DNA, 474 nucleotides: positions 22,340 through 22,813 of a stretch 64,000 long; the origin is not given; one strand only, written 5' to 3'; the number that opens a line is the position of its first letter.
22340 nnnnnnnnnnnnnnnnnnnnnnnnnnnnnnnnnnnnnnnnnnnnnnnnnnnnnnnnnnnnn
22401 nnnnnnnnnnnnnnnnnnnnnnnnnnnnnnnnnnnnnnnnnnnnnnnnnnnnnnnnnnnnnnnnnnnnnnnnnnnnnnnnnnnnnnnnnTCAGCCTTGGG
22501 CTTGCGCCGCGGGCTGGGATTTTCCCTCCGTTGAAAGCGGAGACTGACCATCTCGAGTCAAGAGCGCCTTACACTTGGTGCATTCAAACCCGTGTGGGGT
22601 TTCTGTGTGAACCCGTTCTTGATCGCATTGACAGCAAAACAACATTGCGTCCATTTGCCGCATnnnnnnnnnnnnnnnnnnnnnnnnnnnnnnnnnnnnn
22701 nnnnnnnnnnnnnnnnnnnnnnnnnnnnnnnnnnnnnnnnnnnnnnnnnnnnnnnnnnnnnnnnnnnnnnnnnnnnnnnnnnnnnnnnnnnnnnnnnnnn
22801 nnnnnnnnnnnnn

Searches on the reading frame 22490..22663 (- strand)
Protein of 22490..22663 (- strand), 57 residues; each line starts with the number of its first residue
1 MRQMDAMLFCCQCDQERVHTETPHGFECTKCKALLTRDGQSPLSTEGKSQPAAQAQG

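Call 8: search_protein_families(library=pfam, proteins=[window:22490-22663:-], max_evalue=1)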
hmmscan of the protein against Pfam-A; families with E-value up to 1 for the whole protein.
window:22490-22663:- (57 aa): 0 families

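Call 9: find_encoding_contigs(protein=window:22490-22663:-, flank=5000)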
Protein window:22490-22663:- (57 aa): no gene with exactly this product is on record in the collection.

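Call 21: find_homologous_proteins(query=window:22490-22663:-, max_evalue=0.1)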
Query window:22490-22663:-: no candidate shares three 5-residue words with the query. No homologue found.

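Call 42: search_protein_families(library=phrogs, proteins=[window:22490-22663:-], max_evalue=1)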
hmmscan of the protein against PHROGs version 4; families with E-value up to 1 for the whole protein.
window:22490-22663:- (57 aa): 1 family
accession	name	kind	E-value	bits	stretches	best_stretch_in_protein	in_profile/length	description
phrog_4852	-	unknown function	0.15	12.8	1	4-41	10-45/194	-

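Call 45: find_homologous_proteins(query=A4, max_evalue=0.01)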
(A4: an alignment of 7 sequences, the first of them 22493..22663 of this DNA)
Query A4 (7 sequences) (57 aa, profile of the alignment): 5 proteins with E <= 0.01 among 37 candidates.
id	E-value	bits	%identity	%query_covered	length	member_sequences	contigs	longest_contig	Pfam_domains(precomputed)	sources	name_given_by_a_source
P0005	8.8e-17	79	-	-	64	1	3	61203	-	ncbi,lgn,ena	-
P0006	3.5e-13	67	71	12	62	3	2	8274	-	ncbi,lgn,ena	-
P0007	1.1e-12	66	-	-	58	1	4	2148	-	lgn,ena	-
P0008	4.9e-12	64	32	49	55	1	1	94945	-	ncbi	-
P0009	1.3e-9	56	36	44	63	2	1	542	-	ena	-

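Call 57: predict_structure(alignment_id=A6)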
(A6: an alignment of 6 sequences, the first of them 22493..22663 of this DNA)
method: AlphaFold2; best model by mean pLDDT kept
length: 57 residues; sequences in the alignment: 6
mean_pLDDT: 71.2   pTM: 0.46
mean pLDDT of the five models: 71.2, 63.6, 59.9, 59.6, 55.8
residues with pLDDT >= 90: 6; 70-90: 25; 50-70: 15; < 50: 11
segments of 3 or more residues with pLDDT < 50: 39-41, 55-57
pLDDT, mean of each block of 10 residues (from residue 1): 80 90 86 65 50 49
secondary structure, 60 per line:
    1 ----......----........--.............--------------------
elements in order: E5-10 E15-22 E25-28 H29-37

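Call 60: fold_search(model_id=the predicted structure, library=pdb)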
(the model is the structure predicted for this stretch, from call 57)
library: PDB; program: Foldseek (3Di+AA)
matches with E <= 10: 87; with E <= 0.001: 0
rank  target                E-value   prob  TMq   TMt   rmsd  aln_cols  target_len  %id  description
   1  7e8n_C                1.4e+00  0.10  0.29  0.07   8.7        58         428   17  Crystal structure of Type II citrate synthase (HyCS) from Hymenobacter sp. PAMC 26554 (released 2022-01-12)
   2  4lg7_A                1.8e+00  0.06  0.25  0.23   8.9        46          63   20  Crystal structure MBD4 MBD domain in complex with methylated CpG DNA (released 2013-07-17)
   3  9rc0                  2.2e+00  0.11  0.28  0.08   6.3        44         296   16  DvhD, PAS/HD-GYP domains (released 2026-03-04)
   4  7d8k_MODEL_1_A        2.5e+00  0.08  0.32  0.29   6.9        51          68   14  Solution structure of the methyl-CpG binding domain of MBD6 from Arabidopsis thaliana (released 2021-10-20)
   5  3vyq_A                2.5e+00  0.06  0.26  0.24   8.7        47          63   15  Crystal structure of the methyl CpG Binding Domain of MBD4 in complex with the 5mCG/TG sequence in space group P1 (released 2013-01-16)
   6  6ogk_A                2.5e+00  0.06  0.24  0.20   8.9        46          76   15  MeCP2 MBD in complex with DNA (released 2019-05-01)
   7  7win_A                2.7e+00  0.06  0.22  0.14  12.4        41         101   24  Crystal structure of BAZ2B TAM domain (released 2022-02-02)
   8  3vxx_A                2.7e+00  0.04  0.26  0.24  12.7        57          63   14  Crystal structure of methyl CpG binding domain of MBD4 in complex with the 5mCG/5mCG sequence (released 2013-01-16)
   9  2ecm_MODEL_1_A        2.9e+00  0.23  0.46  0.47   3.0        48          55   19  Solution structure of the RING domain of the RING finger and CHY zinc finger domain-containing protein 1 from  (released 2007-08-14)
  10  2zwr_B                3.3e+00  0.08  0.28  0.09   9.7        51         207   25  Crystal structure of TTHA1623 from thermus thermophilus HB8 (released 2009-10-06)
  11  6c1a_E                3.5e+00  0.05  0.25  0.23   9.1        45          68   13  MBD2 in complex with methylated DNA (released 2018-02-14)
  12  6c1y_A                3.7e+00  0.04  0.24  0.21   8.9        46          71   15  mbd of human mecp2 in complex with methylated DNA (released 2018-02-14)
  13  3vxv_A                3.7e+00  0.03  0.25  0.23  12.6        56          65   14  Crystal structure of methyl CpG Binding Domain of MBD4 in complex with the 5mCG/TG sequence (released 2013-01-16)
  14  2gai_A                4.0e+00  0.09  0.31  0.05   3.0        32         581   22  Structure of Full Length Topoisomerase I from Thermotoga maritima in triclinic crystal form (released 2006-04-25)
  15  7so0_B                4.0e+00  0.07  0.26  0.22   9.4        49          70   16  Crystal Structure of the Engineered Tick Evasin EVA-P974(F31A) Complexed to Human Chemokine CCL2 (released 2022-03-16)
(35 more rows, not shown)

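Call 66: search_protein_families(library=ncbifam, proteins=[window:22490-22663:-], max_evalue=1)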
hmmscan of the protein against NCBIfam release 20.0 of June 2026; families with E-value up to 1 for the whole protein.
window:22490-22663:- (57 aa): 4 families
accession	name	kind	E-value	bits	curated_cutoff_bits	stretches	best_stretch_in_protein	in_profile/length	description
NF003058.0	PRK03976.1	equivalog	0.0053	16.7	87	1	2-49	31-78/91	50S ribosomal protein L37ae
TIGR00280.1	eL43_euk_arch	equivalog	0.017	15.4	95.8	1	6-48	35-77/92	50S ribosomal protein L37Ae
NF041259.1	mono_DmmA_fam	domain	0.048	14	60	1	5-35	49-80/101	dimethylamine monooxygenase subunit DmmA family protein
NF001764.0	PRK00504.1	subfamily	0.084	13.2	40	1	9-22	36-49/50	50S ribosomal protein L33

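Call 67: search_protein_families(library=pfam, proteins=[P0005, P0006, P0007, P0008], max_evalue=1)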
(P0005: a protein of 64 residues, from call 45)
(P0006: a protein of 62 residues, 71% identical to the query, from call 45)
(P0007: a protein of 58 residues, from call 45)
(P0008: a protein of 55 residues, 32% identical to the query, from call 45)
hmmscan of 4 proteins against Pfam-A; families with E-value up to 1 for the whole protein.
P0005 (64 aa): 1 family
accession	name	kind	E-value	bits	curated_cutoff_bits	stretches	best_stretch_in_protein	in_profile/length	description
PF12785.12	VESA1_N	-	0.1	11.9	22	1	8-41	103-137/448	Variant erythrocyte surface antigen-1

P0006 (62 aa): 11 families
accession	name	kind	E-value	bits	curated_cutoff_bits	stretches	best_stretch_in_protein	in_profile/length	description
PF07191.17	Zn_ribbon_6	-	0.012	16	25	1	2-28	2-28/67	Double zinc ribbon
PF07562.20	NCD3G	-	0.013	15.8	38.9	1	3-25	29-51/54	Nine Cysteines Domain of family 3 GPCR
PF23455.1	DUF7129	-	0.016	15.4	30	0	3-26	14-37/45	Domain of unknown function (DUF7129)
PF18439.7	zf_UBZ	-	0.032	14.4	25.6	1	15-27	1-13/32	Ubiquitin-Binding Zinc Finger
PF10955.13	Fin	-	0.067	13.9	23.7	0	17-49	5-39/76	Anti-sigma-F factor Fin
PF11682.14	Zn_ribbon_11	-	0.069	13.2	24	0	2-10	20-28/37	Probable zinc-ribbon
PF23783.1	Zn_ribbon_TiaS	-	0.11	12.7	27.3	1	2-38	3-41/41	TiaS C-terminal zinc ribbon domain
PF14471.11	DUF4428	-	0.15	12.4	27.8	0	7-28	8-32/51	Domain of unknown function (DUF4428)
PF08274.17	Zn_Ribbon_YjdM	-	0.18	12.3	30.8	0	13-26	16-29/30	PhnA Zinc-Ribbon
PF10080.14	FtrD-like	-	0.2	12.2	26.3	1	2-28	36-63/101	Membrane iron-sulfur containing protein FtrD-like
PF18912.6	DZR_2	-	0.25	11.6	27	1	3-41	10-45/56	Double zinc ribbon domain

P0007 (58 aa): 4 families
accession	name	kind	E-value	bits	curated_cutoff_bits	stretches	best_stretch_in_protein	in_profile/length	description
PF24734.1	DUF7685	-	0.00017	21.8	27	1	7-35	2-33/43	Domain of unknown function (DUF7685)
PF17180.10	Zn_ribbon_3CxxC_2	-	0.089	13.3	27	1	4-20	23-39/45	Zinc-binding domain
PF15028.12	PTCRA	-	0.12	12.6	23.1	1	14-45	11-42/127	Pre-T-cell antigen receptor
PF00471.26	Ribosomal_L33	-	0.56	11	25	1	4-18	31-45/47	Ribosomal protein L33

P0008 (55 aa): 5 families
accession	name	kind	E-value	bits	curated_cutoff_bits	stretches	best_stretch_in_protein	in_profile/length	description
PF09297.16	Zn_ribbon_NUD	-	0.0028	17.7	24.8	1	10-24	4-18/32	NADH pyrophosphatase zinc ribbon domain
PF16919.11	PknG_rubred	-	0.0062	16.9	28.5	1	8-41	35-70/74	Protein kinase G rubredoxin domain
PF08271.17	Zn_Ribbon_TF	-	0.018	15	29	1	11-35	2-25/43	TFIIB zinc-binding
PF12773.13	DZR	-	0.29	11.8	27.3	1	3-38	6-33/45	Double zinc ribbon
PF11077.13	DUF2616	-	0.41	10.8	25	1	4-40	45-76/171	Protein of unknown function (DUF2616)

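Call 82: search_protein_families(library=padloc, proteins=[window:22490-22663:-, P0005, P0006, P0007, P0008], max_evalue=1)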
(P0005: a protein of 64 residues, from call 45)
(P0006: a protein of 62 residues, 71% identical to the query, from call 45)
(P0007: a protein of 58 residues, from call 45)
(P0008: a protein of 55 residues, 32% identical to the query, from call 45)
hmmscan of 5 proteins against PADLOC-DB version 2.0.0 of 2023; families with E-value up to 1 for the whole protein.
window:22490-22663:- (57 aa): 3 families
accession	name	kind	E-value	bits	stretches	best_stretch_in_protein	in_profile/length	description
PDLC01700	Cas12f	-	0.0053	13.7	1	9-41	384-416/458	CAS-V-F; effector__SPE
PDLC04162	HEC-08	-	0.017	12.2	1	7-37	243-273/358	-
PDLC00933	Cas12u4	-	0.04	10.8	1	9-40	398-430/488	Cas12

P0005 (64 aa): 0 families

P0006 (62 aa): 0 families

P0007 (58 aa): 0 families

P0008 (55 aa): 2 families
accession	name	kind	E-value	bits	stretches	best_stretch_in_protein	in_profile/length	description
PDLC01293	Cas10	-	0.084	9.7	1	4-42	337-372/577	CAS-III; effector_LS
PDLC00916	Cas10a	-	0.1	9.4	1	3-43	389-428/650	"CRISPR-associated protein Cas10/Csm1, subtype III-A/MTUBE"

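Call 87: search_solved_structures(query=A4, max_evalue=1)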
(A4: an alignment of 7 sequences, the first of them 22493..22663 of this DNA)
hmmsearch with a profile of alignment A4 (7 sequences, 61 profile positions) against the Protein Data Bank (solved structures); distinct sequences matched with E-value up to 1: 64 (the best 60 are shown).
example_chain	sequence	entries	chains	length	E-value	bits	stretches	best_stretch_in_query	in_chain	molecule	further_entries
7zok_A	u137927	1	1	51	0.0061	20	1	10-41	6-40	Adventurous gliding motility protein X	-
3wwl_A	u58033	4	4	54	0.007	19.8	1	10-55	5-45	Alpha-aminoadipate carrier protein LysW | OrfF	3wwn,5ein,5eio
7oqy_Y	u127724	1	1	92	0.0071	19.8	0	7-33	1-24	DNA-directed RNA polymerase, subunit M (RpoM-2)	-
6zxw_H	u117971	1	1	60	0.011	19.2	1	2-36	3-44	Uncharacterized protein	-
4v4n_Aj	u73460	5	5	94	0.015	18.8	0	8-20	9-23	50S ribosomal protein L44E | Large ribosomal subunit protein eL42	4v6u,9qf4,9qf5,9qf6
7pzy_AQ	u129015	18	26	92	0.015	18.8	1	3-36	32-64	Ribosomal 60S subunit protein L43A | 60S ribosomal protein L43-A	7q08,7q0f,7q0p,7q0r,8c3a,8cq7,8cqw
7qep_P3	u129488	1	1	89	0.021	18.3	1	2-33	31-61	60S RIBOSOMAL PROTEIN L37A (L43)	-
1pft_A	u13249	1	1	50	0.025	18.1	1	9-37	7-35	TFIIB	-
2cor_A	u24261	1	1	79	0.035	17.6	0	10-36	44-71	PINCH protein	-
4hc7_A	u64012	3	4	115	0.039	17.5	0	10-37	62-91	Trans-acting T-cell-specific transcription factor GATA-3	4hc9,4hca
3vd6_C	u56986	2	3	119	0.051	17.1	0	9-33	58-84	Erythroid transcription factor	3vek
4by1_B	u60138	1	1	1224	0.075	16.5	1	7-38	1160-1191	DNA-DIRECTED RNA POLYMERASE II SUBUNIT RPB2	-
5ip7_B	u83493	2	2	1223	0.075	16.5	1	7-38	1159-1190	DNA-directed RNA polymerase II subunit RPB2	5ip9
1i3q_B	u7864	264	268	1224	0.076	16.5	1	7-38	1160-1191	DNA-DIRECTED RNA POLYMERASE II 140KD POLYPEPTIDE | ORF YOR151c | DNA-directed polymerase II SECOND LARGEST SUBUNIT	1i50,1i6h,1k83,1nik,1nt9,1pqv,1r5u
2j7a_C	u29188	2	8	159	0.077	16.5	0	2-38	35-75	CYTOCHROME C QUINOL DEHYDROGENASE NRFH | NAPC/NIRT CYTOCHROME C FAMILY PROTEIN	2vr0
8crx_0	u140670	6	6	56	0.095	16.2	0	4-22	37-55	50S ribosomal protein L33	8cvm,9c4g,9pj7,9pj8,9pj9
5myj_B5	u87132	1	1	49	0.32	14.5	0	5-22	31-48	50S ribosomal protein L33 3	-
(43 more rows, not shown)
